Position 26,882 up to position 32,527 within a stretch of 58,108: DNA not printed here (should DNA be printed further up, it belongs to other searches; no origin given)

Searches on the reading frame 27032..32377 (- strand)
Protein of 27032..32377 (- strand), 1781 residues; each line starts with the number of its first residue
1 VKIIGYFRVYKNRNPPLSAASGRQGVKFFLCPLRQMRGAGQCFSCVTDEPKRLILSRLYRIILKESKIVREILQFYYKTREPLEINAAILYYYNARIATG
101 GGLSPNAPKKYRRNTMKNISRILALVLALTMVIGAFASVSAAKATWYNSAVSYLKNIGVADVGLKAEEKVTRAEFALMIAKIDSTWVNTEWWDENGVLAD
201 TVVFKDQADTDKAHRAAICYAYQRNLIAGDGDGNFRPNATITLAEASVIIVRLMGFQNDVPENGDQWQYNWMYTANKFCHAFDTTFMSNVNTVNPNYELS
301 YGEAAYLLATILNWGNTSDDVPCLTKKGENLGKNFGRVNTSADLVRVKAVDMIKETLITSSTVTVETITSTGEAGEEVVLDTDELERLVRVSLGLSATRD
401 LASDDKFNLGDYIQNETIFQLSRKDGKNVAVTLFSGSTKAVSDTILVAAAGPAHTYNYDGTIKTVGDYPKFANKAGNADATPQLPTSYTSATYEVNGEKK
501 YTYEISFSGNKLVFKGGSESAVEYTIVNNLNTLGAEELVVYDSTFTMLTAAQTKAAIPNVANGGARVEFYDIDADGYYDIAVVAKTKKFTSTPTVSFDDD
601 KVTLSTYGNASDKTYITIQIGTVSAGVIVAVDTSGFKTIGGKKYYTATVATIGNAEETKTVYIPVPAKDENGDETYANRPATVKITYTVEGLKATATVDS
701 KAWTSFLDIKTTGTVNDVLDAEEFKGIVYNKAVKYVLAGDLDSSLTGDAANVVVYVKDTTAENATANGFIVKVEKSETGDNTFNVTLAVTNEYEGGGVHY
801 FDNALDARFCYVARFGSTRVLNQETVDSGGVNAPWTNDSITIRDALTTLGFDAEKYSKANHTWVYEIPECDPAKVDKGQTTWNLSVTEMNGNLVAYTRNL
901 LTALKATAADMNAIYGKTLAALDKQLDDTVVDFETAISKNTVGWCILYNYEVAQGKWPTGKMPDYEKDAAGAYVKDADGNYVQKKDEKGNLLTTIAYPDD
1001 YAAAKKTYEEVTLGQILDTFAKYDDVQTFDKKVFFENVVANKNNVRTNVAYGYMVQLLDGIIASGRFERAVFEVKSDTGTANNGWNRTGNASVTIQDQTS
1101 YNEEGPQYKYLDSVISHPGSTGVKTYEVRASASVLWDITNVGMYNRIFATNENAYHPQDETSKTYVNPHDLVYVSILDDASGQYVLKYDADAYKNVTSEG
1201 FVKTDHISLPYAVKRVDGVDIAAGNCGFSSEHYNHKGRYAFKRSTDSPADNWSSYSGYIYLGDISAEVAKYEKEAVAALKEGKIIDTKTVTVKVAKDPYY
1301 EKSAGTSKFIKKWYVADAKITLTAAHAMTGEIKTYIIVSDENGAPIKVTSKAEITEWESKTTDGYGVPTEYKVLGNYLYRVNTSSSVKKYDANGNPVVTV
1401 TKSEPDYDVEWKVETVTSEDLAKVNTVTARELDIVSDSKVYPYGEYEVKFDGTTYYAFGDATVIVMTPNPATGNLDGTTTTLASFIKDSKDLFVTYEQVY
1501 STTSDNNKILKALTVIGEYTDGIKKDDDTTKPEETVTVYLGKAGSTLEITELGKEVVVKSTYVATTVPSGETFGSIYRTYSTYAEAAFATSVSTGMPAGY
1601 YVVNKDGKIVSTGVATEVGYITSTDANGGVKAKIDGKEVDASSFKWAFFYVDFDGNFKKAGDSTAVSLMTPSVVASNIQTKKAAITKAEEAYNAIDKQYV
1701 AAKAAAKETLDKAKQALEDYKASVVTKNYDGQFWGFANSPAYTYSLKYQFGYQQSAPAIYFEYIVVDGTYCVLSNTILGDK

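Call 50: search_protein_families(library=pfam, proteins=[window:27032-32377:-], max_evalue=0.001)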
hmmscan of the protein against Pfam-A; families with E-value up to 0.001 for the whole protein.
window:27032-32377:- (1781 aa): 1 family
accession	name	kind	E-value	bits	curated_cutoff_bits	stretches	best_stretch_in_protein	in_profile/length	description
PF00395.25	SLH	-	8.6e-11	42.1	20.8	1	204-246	2-43/44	S-layer homology domain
